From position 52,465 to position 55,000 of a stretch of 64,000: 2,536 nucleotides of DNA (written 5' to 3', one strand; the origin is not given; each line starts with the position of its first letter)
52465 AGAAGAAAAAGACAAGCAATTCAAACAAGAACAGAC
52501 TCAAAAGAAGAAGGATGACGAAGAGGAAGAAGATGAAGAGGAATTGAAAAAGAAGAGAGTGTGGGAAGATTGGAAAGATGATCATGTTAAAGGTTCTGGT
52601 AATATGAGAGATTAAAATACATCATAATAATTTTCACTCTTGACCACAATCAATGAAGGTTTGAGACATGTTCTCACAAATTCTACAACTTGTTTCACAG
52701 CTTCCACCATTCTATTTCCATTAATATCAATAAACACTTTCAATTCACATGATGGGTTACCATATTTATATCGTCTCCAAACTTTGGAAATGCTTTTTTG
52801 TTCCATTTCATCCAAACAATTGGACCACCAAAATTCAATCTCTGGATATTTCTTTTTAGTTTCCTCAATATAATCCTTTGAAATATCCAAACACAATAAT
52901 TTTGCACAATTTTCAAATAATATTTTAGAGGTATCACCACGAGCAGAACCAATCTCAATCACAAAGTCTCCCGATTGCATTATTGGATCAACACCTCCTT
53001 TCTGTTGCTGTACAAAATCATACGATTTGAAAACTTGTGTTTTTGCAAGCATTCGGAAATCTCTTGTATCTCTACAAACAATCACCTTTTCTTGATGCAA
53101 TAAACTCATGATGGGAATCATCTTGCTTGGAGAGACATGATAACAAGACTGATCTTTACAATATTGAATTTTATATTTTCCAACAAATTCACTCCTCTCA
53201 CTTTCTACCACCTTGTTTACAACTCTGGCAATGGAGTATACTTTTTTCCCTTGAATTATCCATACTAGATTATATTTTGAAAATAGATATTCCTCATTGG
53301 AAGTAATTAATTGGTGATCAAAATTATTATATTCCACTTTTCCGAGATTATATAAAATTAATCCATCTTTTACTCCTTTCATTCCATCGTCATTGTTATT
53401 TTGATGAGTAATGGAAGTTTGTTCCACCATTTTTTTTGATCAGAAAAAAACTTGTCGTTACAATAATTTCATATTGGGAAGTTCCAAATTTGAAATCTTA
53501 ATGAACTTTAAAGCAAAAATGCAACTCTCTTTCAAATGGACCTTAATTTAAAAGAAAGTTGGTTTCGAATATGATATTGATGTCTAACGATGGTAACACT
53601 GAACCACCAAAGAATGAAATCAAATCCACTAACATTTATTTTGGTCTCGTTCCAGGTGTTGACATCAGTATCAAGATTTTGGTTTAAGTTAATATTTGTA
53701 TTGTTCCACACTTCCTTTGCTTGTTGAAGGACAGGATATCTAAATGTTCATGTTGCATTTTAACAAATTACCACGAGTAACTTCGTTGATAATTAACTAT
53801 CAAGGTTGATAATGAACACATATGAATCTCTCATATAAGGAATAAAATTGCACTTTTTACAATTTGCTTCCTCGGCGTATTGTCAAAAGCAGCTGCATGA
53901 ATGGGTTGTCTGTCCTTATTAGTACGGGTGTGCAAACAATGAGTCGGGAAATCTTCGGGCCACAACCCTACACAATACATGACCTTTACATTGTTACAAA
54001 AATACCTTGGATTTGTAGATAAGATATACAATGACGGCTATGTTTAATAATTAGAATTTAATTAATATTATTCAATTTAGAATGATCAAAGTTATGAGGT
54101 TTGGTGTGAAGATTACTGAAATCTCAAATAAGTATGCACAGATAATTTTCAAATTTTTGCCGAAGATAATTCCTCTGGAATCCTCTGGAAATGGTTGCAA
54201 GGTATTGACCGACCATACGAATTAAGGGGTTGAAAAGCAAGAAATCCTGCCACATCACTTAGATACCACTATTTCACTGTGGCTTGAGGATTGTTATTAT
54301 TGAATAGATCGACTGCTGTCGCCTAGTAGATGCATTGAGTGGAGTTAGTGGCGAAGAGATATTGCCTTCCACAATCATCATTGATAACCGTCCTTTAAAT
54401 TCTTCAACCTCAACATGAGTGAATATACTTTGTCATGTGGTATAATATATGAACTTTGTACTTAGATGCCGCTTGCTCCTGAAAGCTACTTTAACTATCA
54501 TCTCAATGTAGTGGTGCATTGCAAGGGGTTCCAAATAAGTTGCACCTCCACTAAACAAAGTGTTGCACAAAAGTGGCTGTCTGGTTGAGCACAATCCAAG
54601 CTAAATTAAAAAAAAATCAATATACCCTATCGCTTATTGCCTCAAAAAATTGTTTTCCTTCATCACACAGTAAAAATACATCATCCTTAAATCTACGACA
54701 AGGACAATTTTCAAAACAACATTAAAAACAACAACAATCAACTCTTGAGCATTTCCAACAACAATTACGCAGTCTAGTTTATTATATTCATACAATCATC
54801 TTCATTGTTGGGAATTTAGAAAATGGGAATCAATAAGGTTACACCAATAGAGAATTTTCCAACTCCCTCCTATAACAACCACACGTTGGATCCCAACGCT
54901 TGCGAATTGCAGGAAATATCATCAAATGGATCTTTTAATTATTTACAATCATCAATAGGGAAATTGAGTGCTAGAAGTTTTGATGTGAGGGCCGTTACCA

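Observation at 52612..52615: Convergent genes with overlapping stop codons (two cases) and several tail-to-tail gaps of 12 bp or less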

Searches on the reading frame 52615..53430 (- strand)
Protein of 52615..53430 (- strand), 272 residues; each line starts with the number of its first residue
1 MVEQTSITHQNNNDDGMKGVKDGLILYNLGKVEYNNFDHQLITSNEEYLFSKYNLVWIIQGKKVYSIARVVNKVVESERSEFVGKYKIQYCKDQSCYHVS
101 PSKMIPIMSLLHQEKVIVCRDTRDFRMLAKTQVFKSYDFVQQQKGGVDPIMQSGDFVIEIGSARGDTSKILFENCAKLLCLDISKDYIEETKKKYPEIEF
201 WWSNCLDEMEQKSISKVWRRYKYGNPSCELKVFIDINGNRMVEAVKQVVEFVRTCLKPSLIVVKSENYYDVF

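Call 9: search_protein_families(library=pfam, proteins=[window:52615-53430:-], max_evalue=0.01)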
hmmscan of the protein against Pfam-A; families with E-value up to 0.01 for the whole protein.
window:52615-53430:- (272 aa): 2 families
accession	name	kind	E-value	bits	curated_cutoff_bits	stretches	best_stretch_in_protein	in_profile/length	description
PF24680.1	SH3_Hsr9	-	0.0066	16.7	27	0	81-135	19-73/116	Hsr-9 Tudor domain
PF13649.12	Methyltransf_25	-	0.0082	17.3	27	0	157-205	1-55/97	Methyltransferase domain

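Call 15: find_encoding_contigs(protein=window:52615-53430:-, flank=3000, max_places=10)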
Protein window:52615-53430:- (272 aa): no gene with exactly this product is on record in the collection.

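Call 31: find_homologous_proteins(query=window:52615-53430:-)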
Query window:52615-53430:- (272 aa): 8 proteins with E <= 0.001 among 203 candidates.
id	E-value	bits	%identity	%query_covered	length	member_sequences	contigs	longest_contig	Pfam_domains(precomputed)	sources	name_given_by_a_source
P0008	1.0e-77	279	56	81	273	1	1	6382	-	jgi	-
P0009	2.0e-70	255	51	81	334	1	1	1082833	PF13649.13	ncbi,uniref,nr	ncbi:hypothetical protein C9374_006823 [Naegleria lovaniensis]|uniref:Methyltransferase domain-conta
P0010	2.1e-68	248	47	81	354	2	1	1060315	-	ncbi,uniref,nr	ncbi:hypothetical protein FDP41_008013 [Naegleria fowleri]|uniref:Methyltransferase domain-containin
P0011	5.9e-28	116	32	86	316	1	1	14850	PF13649.13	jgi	jgi:precorrin-6B methylase 2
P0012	5.9e-21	93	34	86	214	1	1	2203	-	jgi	jgi:hypothetical protein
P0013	3.5e-19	87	32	77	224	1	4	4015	PF13847.13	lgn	-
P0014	2.0e-17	81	32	91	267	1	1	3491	-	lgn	-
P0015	1.7e-4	39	31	57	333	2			PF13649.13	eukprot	eukprot:6208917-Pleurochrysis_carterae.AAC.1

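Call 35: find_encoding_contigs(protein=P0009, flank=5000, max_places=2)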
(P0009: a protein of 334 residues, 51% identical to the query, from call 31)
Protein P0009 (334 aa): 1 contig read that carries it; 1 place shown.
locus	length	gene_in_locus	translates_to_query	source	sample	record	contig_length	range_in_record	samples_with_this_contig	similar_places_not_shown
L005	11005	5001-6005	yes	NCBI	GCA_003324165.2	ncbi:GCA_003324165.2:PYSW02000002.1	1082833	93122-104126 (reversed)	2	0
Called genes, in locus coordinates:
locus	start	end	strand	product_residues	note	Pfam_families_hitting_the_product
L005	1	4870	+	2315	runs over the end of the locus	PF17963:Big_9, PF17963:Big_9, PF17803:Cadherin_4, PF17963:Big_9, PF17963:Big_9, PF17963:Big_9, PF00092:VWA, PF13519:VWA_2, +10 more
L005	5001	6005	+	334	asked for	PF13649:Methyltransf_25 (faint)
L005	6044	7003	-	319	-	-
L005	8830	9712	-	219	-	PF00009:GTP_EFTU (faint), PF00025:Arf, PF00071:Ras, PF01926:MMR_HSR1, PF03193:RsgA_GTPase (faint), PF08477:Roc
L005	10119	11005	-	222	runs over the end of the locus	PF00025:Arf, PF03193:RsgA_GTPase (faint), PF00071:Ras, PF01926:MMR_HSR1 (weak), PF08477:Roc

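Call 36: find_encoding_contigs(protein=P0008, flank=5000, max_places=2)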
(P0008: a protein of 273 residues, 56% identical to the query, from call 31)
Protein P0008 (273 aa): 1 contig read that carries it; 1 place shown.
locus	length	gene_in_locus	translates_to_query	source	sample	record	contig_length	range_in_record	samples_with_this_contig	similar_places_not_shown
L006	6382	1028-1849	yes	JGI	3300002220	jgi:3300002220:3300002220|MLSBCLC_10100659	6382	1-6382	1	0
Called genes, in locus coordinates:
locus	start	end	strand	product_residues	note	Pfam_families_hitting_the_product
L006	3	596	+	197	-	?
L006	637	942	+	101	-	-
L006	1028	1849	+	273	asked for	-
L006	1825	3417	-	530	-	PF03834:Rad10, PF14520:HHH_5 (faint)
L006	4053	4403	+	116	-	PF00071:Ras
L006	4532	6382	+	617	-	?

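Call 47: search_protein_families(library=pfam, proteins=[L005:6047-7003:-], max_evalue=0.01)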
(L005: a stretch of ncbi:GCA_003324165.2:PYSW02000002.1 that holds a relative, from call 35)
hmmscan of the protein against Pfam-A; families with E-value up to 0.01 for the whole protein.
L005:6047-7003:- (319 aa): 0 families

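Call 65: predict_structure(alignment_id=A1)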
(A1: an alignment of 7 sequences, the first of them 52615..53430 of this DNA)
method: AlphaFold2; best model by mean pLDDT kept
length: 272 residues; sequences in the alignment: 7
mean_pLDDT: 77.6   pTM: 0.76
mean pLDDT of the five models: 77.6, 77.5, 74.7, 71.9, 68.9
residues with pLDDT >= 90: 111; 70-90: 91; 50-70: 27; < 50: 43
segments of 3 or more residues with pLDDT < 50: 1-36, 144-148
pLDDT, mean of each block of 10 residues (from residue 1): 29 28 29 50 73 90 89 79 92 92 81 73 91 87 51 87 82 95 90 91 88 93 90 81 88 90 89 75
secondary structure, 60 per line:
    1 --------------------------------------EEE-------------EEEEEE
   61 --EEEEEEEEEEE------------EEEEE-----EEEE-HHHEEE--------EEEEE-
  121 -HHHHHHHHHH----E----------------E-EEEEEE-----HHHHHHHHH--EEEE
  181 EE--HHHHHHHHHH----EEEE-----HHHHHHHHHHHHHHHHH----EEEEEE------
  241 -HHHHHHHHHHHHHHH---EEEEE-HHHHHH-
elements in order: E39-41 E55-60 E63-73 E86-90 E96-99 E104-106 E115-119 H122-131 E155-160 H166-174 E177-182 H185-194 E199-202 H208-224 E229-234 H242-256 E260-264 H266-271

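Call 71: fold_search(model_id=the predicted structure, library=pdb)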
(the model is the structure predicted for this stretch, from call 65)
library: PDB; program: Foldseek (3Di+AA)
matches with E <= 10: 1672; with E <= 0.001: 1
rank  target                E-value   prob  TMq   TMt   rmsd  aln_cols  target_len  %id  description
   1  6ifw_B                9.2e-04  1.00  0.34  0.41   3.9       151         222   16  crystal structure of chimeric construct of KsgA with loop 1 from erm (released 2019-01-30)
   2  6nvm                  1.1e-03  1.00  0.32  0.35   3.6       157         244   13  Crystal structure of 23S rRNA methyltransferase ErmE (released 2019-10-09)
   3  3tqs_A                1.7e-03  1.00  0.28  0.31   2.9       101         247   20  Structure of the dimethyladenosine transferase (ksgA) from Coxiella burnetii (released 2011-09-28)
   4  7v2m_U                1.8e-03  1.00  0.28  0.27   3.4       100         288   16  T.thermophilus 30S ribosome with KsgA, class K1k4 (released 2022-04-06)
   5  6ifv_B                2.2e-03  1.00  0.30  0.38   3.4       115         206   18  C-terminal truncated KsgA from Bacillus subtilis 168 (released 2019-01-30)
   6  3ftf_A                2.2e-03  1.00  0.28  0.31   3.3       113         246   19  Crystal structure of A. aeolicus KsgA in complex with RNA and SAH (released 2009-03-24)
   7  6ift                  2.5e-03  1.00  0.30  0.28   3.5       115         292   18  KsgA from Bacillus subtilis in complex with SAM (released 2019-01-30)
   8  6ifw_A                2.5e-03  1.00  0.32  0.33   3.9       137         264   15  crystal structure of chimeric construct of KsgA with loop 1 from erm (released 2019-01-30)
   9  7v2o_U                2.5e-03  1.00  0.30  0.31   6.4       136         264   15  T.thermophilus 30S ribosome with KsgA, class K4 (released 2022-04-06)
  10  6ifv_A                2.6e-03  1.00  0.30  0.39   3.3       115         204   18  C-terminal truncated KsgA from Bacillus subtilis 168 (released 2019-01-30)
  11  7vem_A                2.9e-03  0.82  0.26  0.22  13.8       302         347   12  the NADPH-assisted quinone oxidoreductase from Phytophthora capsici (released 2021-11-10)
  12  7o5h_V                3.5e-03  1.00  0.30  0.32   6.0       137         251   11  Ribosomal methyltransferase KsgA bound to small ribosomal subunit (released 2021-06-16)
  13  6ifs_B                3.8e-03  1.00  0.33  0.32   4.1       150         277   17  KsgA from Bacillus subtilis 168 (released 2019-01-30)
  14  5t6b_D                3.8e-03  0.99  0.30  0.21  13.6       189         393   13  X-ray structure of the KijD1 C3-methyltransfeerase, converted to monomeric form (released 2016-09-14)
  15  5t6b_C                3.8e-03  0.99  0.28  0.20  13.7       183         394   11  X-ray structure of the KijD1 C3-methyltransfeerase, converted to monomeric form (released 2016-09-14)
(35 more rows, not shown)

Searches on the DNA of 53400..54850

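Call 75: search_rna_families(source=window, start=53400, end=54850, threshold=evalue, max_evalue=0.1)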
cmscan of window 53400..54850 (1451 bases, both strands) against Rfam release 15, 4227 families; matches with E-value up to 0.1: 0.
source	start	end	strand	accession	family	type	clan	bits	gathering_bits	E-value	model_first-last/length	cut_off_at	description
